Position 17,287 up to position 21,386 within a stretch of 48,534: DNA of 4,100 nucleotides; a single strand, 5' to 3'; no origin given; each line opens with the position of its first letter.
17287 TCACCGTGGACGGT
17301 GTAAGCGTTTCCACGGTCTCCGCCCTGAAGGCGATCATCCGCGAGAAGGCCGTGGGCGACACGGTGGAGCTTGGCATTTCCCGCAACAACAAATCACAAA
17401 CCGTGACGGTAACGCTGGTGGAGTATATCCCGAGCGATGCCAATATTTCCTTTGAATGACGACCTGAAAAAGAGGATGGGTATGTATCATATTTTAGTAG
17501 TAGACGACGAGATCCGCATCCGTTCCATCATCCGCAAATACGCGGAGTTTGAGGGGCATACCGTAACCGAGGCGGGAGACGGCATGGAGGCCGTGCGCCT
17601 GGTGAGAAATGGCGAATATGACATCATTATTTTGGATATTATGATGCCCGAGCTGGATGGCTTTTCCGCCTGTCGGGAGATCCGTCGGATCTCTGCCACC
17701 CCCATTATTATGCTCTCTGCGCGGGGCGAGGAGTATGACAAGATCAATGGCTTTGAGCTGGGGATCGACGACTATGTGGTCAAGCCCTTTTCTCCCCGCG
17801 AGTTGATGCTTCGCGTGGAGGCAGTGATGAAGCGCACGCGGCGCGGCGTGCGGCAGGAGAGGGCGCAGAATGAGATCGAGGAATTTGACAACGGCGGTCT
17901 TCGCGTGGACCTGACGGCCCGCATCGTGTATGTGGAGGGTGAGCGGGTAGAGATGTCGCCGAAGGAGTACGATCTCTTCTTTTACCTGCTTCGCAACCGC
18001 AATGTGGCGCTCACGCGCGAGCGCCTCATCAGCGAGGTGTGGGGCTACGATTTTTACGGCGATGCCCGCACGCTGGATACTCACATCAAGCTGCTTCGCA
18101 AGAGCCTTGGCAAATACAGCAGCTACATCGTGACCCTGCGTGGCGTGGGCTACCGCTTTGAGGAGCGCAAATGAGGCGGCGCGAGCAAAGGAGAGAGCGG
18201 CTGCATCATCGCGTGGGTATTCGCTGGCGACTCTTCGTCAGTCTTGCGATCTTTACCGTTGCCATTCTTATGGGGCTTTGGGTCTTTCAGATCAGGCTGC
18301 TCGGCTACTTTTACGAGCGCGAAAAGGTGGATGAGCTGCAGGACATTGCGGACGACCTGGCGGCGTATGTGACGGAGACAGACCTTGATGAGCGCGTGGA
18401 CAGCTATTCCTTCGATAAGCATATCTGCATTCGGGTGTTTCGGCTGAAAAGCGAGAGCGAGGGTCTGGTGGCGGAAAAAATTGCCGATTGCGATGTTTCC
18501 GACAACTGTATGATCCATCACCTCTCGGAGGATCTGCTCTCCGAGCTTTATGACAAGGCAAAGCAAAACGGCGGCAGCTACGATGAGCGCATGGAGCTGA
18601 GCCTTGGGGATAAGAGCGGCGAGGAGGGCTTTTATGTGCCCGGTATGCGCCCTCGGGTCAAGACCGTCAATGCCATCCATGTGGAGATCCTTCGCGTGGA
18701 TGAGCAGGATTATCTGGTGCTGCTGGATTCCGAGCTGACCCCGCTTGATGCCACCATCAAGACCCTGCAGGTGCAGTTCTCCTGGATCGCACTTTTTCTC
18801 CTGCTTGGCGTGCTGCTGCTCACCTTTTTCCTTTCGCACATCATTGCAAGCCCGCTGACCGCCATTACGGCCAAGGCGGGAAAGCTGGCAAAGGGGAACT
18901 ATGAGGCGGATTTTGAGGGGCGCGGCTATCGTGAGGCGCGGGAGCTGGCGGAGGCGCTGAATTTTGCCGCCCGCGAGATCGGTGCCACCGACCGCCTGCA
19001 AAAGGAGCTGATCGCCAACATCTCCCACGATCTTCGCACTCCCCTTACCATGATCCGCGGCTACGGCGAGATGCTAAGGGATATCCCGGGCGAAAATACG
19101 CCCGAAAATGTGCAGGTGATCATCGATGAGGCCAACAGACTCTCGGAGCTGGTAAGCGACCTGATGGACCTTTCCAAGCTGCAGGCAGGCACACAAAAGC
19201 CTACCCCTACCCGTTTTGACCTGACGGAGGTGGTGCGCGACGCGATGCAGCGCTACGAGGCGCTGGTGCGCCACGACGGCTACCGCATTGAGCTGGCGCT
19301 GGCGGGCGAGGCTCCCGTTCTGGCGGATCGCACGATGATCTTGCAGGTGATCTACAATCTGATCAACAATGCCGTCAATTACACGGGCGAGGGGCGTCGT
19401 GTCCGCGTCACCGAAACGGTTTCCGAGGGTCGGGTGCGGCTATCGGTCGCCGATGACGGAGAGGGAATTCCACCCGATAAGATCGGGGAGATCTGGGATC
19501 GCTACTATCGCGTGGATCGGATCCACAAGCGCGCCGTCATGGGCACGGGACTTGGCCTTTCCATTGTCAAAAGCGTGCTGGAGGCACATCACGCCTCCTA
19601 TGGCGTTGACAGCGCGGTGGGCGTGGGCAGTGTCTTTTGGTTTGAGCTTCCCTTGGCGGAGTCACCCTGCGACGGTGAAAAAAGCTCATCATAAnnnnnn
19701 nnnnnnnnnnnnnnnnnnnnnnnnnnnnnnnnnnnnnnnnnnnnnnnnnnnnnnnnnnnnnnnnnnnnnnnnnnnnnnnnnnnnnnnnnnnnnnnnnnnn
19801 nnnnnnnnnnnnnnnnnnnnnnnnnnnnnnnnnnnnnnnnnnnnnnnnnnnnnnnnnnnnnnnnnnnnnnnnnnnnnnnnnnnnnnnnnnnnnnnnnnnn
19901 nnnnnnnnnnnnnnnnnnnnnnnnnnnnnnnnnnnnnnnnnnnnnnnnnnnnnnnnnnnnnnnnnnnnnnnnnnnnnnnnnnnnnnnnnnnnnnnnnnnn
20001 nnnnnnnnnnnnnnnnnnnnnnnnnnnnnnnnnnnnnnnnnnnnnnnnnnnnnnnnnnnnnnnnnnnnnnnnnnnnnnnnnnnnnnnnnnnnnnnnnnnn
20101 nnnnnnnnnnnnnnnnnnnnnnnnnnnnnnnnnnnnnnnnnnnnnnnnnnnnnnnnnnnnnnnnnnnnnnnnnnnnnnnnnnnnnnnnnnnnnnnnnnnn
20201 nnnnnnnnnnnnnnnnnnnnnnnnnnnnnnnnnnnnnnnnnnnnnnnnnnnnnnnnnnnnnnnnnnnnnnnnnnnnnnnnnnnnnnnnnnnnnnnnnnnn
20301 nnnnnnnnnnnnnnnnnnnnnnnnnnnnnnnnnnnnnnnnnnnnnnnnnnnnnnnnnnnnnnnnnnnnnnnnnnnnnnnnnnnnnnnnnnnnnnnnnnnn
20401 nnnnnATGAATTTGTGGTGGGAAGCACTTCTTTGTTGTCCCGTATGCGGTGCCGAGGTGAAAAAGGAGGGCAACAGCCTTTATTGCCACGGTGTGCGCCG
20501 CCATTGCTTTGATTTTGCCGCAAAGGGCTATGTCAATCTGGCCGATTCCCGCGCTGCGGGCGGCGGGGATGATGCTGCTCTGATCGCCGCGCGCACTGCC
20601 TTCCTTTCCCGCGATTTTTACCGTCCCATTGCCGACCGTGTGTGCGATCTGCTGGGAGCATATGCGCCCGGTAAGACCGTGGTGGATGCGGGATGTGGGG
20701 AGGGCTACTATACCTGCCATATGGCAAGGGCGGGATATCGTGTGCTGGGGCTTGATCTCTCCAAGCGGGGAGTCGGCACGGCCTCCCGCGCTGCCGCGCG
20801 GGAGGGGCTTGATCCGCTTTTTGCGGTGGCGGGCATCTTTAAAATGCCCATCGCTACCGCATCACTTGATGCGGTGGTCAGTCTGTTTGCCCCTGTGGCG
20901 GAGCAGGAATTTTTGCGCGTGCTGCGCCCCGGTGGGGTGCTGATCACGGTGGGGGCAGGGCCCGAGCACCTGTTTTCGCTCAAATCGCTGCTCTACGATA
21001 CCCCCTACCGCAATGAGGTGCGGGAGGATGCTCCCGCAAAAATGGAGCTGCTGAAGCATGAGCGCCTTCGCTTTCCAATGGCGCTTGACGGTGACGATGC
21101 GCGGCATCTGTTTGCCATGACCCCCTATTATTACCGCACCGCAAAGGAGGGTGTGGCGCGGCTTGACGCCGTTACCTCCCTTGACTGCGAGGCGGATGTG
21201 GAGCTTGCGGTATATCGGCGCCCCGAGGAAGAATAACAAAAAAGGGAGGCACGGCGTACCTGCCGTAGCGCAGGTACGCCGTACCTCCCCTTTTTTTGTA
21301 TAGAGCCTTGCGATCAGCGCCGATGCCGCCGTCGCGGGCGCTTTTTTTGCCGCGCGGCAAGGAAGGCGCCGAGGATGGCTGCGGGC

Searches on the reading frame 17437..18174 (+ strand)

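Call 12: search_protein_families(library=pfam, proteins=[window:17437-18174:+])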
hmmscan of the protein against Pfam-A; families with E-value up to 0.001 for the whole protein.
window:17437-18174:+ (245 aa): 2 families
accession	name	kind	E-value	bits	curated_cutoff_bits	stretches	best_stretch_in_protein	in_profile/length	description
PF00072.30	Response_reg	-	4.8e-30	104.4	30.2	1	19-127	1-110/111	Response regulator receiver domain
PF00486.34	Trans_reg_C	-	1.6e-24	86.2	26.2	1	168-241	1-77/77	Transcriptional regulatory protein, C terminal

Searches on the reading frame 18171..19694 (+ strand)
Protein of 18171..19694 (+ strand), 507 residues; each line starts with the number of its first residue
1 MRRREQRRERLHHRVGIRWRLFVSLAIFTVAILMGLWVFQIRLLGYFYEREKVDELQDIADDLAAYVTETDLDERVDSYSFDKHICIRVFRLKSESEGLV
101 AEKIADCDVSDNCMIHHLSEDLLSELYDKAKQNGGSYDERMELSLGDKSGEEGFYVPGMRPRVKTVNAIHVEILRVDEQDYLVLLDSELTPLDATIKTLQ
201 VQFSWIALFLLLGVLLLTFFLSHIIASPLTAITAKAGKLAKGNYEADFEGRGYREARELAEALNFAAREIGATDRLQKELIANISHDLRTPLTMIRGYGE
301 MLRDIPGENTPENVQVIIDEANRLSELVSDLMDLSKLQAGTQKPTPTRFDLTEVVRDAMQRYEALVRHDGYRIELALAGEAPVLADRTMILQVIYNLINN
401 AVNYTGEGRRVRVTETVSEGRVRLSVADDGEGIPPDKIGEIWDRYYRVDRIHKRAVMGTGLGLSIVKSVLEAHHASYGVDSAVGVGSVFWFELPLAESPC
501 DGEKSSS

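Call 12: search_protein_families(library=pfam, proteins=[window:18171-19694:+])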
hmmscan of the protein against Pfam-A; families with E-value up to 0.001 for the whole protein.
window:18171-19694:+ (507 aa): 3 families
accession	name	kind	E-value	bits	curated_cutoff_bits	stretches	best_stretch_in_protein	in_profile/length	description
PF02518.31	HATPase_c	-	2.4e-24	86.3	26.4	1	386-496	2-110/111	Histidine kinase-, DNA gyrase B-, and HSP90-like ATPase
PF00512.31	HisKA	-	3.5e-21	75.4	26.9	1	277-340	2-66/66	His Kinase A (phospho-acceptor) domain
PF00672.30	HAMP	-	9.9e-05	23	25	1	220-265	1-46/53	HAMP domain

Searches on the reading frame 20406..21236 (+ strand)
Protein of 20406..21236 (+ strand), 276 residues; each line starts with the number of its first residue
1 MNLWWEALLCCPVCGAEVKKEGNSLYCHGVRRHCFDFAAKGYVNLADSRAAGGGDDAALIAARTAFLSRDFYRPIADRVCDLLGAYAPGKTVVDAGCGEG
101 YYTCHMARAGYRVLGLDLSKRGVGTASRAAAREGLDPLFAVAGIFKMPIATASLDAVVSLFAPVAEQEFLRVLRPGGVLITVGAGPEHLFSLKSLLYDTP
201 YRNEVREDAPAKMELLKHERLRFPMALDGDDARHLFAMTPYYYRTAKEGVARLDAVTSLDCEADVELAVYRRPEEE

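Call 12: search_protein_families(library=pfam, proteins=[window:20406-21236:+])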
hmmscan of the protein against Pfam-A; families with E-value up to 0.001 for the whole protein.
window:20406-21236:+ (276 aa): 7 families
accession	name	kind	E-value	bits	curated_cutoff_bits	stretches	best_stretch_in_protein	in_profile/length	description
PF08241.18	Methyltransf_11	-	3.8e-14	53.5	21.2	1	93-180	1-94/95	Methyltransferase domain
PF13649.12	Methyltransf_25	-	8.4e-14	52.5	27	1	92-177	1-97/97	Methyltransferase domain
PF13847.12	Methyltransf_31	-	4.4e-09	36.6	27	1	89-184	4-112/145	Methyltransferase domain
PF21302.3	Zn_ribbon_RlmA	-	1.6e-08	34.9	27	1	10-45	2-35/44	RlmA, N-terminal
PF13489.12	Methyltransf_23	-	1.7e-05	25.1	27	1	73-130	7-64/164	Methyltransferase domain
PF08242.18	Methyltransf_12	-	5.8e-05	24.2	30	1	93-160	1-72/98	Methyltransferase domain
PF13679.12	Methyltransf_32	-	0.00049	20.5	27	1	85-135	22-78/143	Methyltransferase domain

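Call 23: find_encoding_contigs(protein=window:20406-21236:+, flank=3000, max_places=10)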
Protein window:20406-21236:+ (276 aa): no gene with exactly this product is on record in the collection.

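Call 25: find_homologous_proteins(query=window:20406-21236:+, max_evalue=1e-30)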
Query window:20406-21236:+ (276 aa): 4257 proteins with E <= 1e-30 among 8000 candidates; the best 120 are listed.
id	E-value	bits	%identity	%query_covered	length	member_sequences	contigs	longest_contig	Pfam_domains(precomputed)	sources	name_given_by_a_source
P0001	1.9e-182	623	99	100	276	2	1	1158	PF13847.13,PF13489.13,PF13649.13,PF21302.4,PF08241.19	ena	-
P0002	2.2e-115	403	66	98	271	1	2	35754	PF13847.13,PF13489.13,PF02353.27,PF13649.13,PF13679.13,PF21302.4,PF08241.19,PF08242.19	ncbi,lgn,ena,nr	ncbi:MAG: methyltransferase domain-containing protein [Clostridia bacterium]|nr:methyltransferase do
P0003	1.7e-112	393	64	99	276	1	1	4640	PF13847.13,PF13649.13,PF21302.4,PF08241.19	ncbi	-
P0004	1.4e-111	390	65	99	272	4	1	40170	PF13847.13,PF13489.13,PF02353.27,PF13649.13,PF21302.4,PF08241.19,PF08242.19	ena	-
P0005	6.3e-111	388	64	99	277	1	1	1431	PF13847.13,PF13489.13,PF13649.13,PF21302.4,PF08241.19,PF08242.19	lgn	-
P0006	1.6e-110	387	64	99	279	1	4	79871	PF13847.13,PF13649.13,PF21302.4,PF08241.19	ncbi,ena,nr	ncbi:MAG: methyltransferase domain-containing protein [Clostridia bacterium]|nr:methyltransferase do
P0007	3.5e-110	386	64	98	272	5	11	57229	PF13847.13,PF13489.13,PF13649.13,PF21302.4,PF08241.19,PF08242.19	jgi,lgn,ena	-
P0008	1.3e-109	384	62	99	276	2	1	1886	PF13847.13,PF13489.13,PF13649.13,PF21302.4,PF08241.19,PF08242.19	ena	-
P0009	2.8e-109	383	65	96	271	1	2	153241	PF13847.13,PF13489.13,PF13649.13,PF01135.26,PF21302.4,PF08241.19,PF08242.19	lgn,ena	-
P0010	3.6e-109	382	65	97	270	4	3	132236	PF13847.13,PF13649.13,PF21302.4,PF08241.19,PF08242.19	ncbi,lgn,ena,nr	ncbi:MAG: methyltransferase domain-containing protein [Clostridia bacterium]|nr:methyltransferase do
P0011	4.7e-109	382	63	99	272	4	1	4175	PF13847.13,PF13649.13,PF21302.4,PF08241.19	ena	-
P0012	1.0e-108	381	63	99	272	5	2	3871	PF13847.13,PF13489.13,PF13649.13,PF21302.4,PF08241.19,PF08242.19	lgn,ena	-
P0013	1.3e-108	381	62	98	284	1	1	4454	PF13847.13,PF13489.13,PF13649.13,PF21302.4,PF08241.19,PF08242.19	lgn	-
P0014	1.4e-108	380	60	99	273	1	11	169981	PF13847.13,PF13489.13,PF13649.13,PF21302.4,PF08241.19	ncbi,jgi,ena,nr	ncbi:MAG: methyltransferase domain-containing protein [Ruminococcaceae bacterium]|nr:methyltransfera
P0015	1.5e-108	380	62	99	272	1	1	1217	PF13847.13,PF13489.13,PF13649.13,PF21302.4,PF08241.19,PF08242.19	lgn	-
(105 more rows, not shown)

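Call 26: find_encoding_contigs(protein=P0002, flank=4000, max_places=2)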
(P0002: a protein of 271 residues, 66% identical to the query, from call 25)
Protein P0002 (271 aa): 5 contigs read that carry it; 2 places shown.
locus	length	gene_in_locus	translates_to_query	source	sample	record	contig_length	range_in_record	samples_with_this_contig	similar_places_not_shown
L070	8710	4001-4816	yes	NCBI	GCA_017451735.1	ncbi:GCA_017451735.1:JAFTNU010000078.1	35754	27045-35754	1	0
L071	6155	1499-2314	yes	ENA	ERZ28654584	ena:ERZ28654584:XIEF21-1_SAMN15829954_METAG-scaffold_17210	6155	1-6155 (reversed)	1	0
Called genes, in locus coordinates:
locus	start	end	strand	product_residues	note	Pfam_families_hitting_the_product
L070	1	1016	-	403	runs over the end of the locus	PF03447:NAD_binding_3, PF00742:Homoserine_dh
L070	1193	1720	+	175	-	PF14277:DUF4364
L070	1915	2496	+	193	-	-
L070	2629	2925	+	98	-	PF13451:zf_Tbcl, PF23477:zf_Tbcl_2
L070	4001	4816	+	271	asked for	PF21302:Zn_ribbon_RlmA, PF13489:Methyltransf_23 (weak), PF02353:CMAS (weak), PF13679:Methyltransf_32 (faint), PF13847:Methyltransf_31, PF08241:Methyltransf_11, PF08242:Methyltransf_12 (weak), PF13649:Methyltransf_25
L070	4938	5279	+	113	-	PF01740:STAS, PF13466:STAS_2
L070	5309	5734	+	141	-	PF13581:HATPase_c_2, PF02518:HATPase_c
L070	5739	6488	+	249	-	PF04542:Sigma70_r2, PF04539:Sigma70_r3 (weak), PF08281:Sigma70_r4_2, PF04545:Sigma70_r4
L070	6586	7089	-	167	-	PF00160:Pro_isomerase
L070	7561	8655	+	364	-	PF01594:AI-2E_transport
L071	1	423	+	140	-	?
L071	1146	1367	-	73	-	PF12844:HTH_19 (weak), PF01381:HTH_3 (weak)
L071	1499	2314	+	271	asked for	PF21302:Zn_ribbon_RlmA, PF13489:Methyltransf_23 (weak), PF02353:CMAS (weak), PF13679:Methyltransf_32 (faint), PF13847:Methyltransf_31, PF08241:Methyltransf_11, PF08242:Methyltransf_12 (weak), PF13649:Methyltransf_25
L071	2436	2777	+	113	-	PF01740:STAS, PF13466:STAS_2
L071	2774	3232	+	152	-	PF13581:HATPase_c_2, PF02518:HATPase_c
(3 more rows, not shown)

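Call 27: find_encoding_contigs(protein=P0006, flank=4000, max_places=2)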
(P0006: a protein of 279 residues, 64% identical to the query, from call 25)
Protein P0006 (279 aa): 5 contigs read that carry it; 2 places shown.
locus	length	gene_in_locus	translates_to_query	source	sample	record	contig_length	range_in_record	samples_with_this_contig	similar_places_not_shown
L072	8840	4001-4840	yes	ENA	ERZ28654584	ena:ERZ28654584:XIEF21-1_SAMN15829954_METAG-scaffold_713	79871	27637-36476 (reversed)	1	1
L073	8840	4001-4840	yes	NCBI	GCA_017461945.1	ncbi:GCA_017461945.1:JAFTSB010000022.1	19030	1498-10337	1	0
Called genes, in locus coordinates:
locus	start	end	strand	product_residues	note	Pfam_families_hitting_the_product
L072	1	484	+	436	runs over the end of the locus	PF01235:Na_Ala_symp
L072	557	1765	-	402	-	PF03447:NAD_binding_3, PF00742:Homoserine_dh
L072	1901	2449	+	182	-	PF14277:DUF4364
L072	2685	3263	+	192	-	-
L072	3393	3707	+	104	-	PF13451:zf_Tbcl, PF23477:zf_Tbcl_2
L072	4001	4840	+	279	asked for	PF21302:Zn_ribbon_RlmA, PF13847:Methyltransf_31, PF08241:Methyltransf_11, PF13649:Methyltransf_25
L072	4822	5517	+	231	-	PF00535:Glycos_transf_2, PF13641:Glyco_tranf_2_3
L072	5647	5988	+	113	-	PF01740:STAS, PF13466:STAS_2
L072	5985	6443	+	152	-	PF13581:HATPase_c_2, PF02518:HATPase_c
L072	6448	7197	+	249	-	PF04542:Sigma70_r2, PF04539:Sigma70_r3, PF08281:Sigma70_r4_2 (weak), PF04545:Sigma70_r4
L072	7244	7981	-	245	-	PF00160:Pro_isomerase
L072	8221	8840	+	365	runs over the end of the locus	PF01594:AI-2E_transport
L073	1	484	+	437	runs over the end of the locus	PF01235:Na_Ala_symp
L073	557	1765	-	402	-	PF03447:NAD_binding_3, PF00742:Homoserine_dh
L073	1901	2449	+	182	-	PF14277:DUF4364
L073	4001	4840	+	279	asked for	PF21302:Zn_ribbon_RlmA, PF13847:Methyltransf_31, PF08241:Methyltransf_11, PF13649:Methyltransf_25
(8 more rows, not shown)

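Call 28: find_encoding_contigs(protein=P0004, flank=4000, max_places=2)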
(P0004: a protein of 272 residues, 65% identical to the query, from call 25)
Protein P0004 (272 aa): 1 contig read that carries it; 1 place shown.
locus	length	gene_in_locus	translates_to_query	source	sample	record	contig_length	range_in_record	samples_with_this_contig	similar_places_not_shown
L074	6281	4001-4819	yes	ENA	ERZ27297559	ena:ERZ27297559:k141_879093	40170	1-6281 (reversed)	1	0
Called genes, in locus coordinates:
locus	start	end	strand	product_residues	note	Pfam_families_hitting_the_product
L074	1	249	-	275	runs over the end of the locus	-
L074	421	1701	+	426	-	PF00089:Trypsin, PF13365:Trypsin_2, PF13180:PDZ_2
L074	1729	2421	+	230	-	PF00072:Response_reg, PF00486:Trans_reg_C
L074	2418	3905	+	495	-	PF00672:HAMP (weak), PF00512:HisKA, PF02518:HATPase_c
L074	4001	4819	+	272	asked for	PF21302:Zn_ribbon_RlmA, PF13489:Methyltransf_23, PF02353:CMAS (weak), PF08241:Methyltransf_11, PF08242:Methyltransf_12 (weak), PF13649:Methyltransf_25, PF13847:Methyltransf_31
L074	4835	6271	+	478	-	PF13349:DUF4097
